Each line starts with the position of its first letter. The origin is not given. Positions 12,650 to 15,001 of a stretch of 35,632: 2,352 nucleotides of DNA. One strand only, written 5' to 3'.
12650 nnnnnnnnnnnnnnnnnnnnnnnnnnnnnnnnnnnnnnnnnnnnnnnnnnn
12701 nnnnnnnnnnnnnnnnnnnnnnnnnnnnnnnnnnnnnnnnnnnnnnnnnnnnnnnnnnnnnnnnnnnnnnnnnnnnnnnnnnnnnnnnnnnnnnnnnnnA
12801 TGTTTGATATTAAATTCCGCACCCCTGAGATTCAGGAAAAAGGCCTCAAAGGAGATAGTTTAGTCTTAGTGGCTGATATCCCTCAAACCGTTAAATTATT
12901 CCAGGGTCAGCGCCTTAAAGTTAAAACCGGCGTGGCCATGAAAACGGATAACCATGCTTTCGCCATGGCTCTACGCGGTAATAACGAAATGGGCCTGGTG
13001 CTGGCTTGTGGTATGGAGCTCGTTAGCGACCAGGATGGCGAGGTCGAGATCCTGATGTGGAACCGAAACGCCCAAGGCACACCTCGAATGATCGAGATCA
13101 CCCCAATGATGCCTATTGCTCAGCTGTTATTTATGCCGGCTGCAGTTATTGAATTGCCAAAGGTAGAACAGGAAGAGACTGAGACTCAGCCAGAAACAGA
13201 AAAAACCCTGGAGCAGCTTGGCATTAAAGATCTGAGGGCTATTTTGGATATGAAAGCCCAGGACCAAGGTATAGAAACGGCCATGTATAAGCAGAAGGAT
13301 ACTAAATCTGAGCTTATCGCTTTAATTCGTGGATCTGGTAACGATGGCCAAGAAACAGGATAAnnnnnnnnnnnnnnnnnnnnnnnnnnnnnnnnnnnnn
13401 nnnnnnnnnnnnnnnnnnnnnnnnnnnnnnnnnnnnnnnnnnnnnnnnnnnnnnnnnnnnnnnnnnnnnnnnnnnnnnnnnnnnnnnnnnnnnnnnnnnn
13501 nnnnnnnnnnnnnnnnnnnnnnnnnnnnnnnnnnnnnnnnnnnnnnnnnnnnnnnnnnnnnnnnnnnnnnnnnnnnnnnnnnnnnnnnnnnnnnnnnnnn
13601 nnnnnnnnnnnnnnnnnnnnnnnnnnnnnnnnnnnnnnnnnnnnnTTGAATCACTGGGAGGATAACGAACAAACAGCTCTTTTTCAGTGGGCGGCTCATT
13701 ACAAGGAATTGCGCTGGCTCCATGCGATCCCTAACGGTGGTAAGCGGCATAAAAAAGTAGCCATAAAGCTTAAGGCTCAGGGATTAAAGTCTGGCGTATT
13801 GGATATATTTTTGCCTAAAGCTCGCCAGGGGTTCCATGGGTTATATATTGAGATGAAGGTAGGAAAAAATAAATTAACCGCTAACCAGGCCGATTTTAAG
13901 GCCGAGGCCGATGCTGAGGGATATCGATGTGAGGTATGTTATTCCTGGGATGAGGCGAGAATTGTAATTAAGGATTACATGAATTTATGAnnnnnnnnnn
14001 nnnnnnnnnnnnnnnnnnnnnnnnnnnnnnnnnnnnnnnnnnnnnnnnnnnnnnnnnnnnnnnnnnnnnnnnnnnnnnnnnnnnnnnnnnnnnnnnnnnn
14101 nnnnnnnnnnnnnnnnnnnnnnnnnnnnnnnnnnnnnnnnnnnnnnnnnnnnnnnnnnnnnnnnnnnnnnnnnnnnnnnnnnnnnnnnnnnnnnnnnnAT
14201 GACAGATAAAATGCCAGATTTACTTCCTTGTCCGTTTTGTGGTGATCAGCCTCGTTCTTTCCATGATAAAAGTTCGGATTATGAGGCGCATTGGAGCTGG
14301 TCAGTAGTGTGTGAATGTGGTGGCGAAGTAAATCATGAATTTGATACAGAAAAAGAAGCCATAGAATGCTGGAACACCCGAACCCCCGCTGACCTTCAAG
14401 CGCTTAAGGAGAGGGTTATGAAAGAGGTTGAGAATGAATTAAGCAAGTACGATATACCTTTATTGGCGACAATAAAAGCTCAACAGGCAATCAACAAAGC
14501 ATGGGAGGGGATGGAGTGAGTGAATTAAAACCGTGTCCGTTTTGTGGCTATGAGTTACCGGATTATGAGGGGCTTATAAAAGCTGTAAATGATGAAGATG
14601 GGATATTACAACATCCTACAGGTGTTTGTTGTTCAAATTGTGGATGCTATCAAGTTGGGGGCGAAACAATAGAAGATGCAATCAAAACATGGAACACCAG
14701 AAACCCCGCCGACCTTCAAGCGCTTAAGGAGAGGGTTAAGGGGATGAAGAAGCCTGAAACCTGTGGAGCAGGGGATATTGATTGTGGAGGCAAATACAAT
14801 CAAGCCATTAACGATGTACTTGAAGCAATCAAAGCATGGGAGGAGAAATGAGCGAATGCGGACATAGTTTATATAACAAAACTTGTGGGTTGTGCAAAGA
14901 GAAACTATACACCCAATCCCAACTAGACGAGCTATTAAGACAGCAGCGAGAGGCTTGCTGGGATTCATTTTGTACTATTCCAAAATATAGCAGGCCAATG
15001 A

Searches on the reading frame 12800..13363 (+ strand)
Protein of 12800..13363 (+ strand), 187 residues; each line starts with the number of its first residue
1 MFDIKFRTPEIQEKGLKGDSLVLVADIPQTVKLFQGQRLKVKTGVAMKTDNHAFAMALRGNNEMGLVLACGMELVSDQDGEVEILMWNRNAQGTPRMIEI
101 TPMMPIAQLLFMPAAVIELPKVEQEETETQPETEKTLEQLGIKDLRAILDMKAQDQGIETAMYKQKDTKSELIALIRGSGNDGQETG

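Call 56: search_protein_families(library=phrogs, proteins=[window:12800-13363:+], max_evalue=0.001)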
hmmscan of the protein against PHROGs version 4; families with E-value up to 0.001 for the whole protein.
window:12800-13363:+ (187 aa): 0 families

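Call 82: search_protein_families(library=pfam, proteins=[window:12800-13363:+], max_evalue=0.05)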
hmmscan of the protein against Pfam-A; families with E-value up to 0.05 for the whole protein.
window:12800-13363:+ (187 aa): 1 family
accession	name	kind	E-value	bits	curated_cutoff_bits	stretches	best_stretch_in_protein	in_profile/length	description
PF00692.24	dUTPase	-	5.1e-05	23.5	22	1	29-129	24-120/129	dUTPase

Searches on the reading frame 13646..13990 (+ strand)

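Call 56: search_protein_families(library=phrogs, proteins=[window:13646-13990:+], max_evalue=0.001)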
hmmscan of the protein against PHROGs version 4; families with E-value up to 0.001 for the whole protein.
window:13646-13990:+ (114 aa): 3 families
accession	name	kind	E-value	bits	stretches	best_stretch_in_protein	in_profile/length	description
phrog_824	-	unknown function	7.3e-43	148.4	1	5-113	66-176/265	-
phrog_2363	-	unknown function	8.6e-15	55.9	1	8-114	64-173/192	-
phrog_5702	-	DNA, RNA and nucleotide metabolism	3.2e-13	50.5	1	46-112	2-67/70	Holliday junction resolvase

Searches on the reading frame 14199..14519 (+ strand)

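Call 56: search_protein_families(library=phrogs, proteins=[window:14199-14519:+], max_evalue=0.001)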
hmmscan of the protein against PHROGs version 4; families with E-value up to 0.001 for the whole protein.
window:14199-14519:+ (106 aa): 2 families
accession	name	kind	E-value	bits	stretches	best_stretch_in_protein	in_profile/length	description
phrog_599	-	moron, auxiliary metabolic gene and host takeover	6.1e-13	50.5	1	4-79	70-144/262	Lar-like restriction alleviation protein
phrog_19812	-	unknown function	1.2e-05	26.7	1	7-65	5-55/138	-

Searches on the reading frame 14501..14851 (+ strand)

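Call 56: search_protein_families(library=phrogs, proteins=[window:14501-14851:+], max_evalue=0.001)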
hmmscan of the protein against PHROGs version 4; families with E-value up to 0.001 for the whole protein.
window:14501-14851:+ (116 aa): 1 family
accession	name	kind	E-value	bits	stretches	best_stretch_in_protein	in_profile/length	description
phrog_599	-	moron, auxiliary metabolic gene and host takeover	4.5e-07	31.3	1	8-84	73-143/262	Lar-like restriction alleviation protein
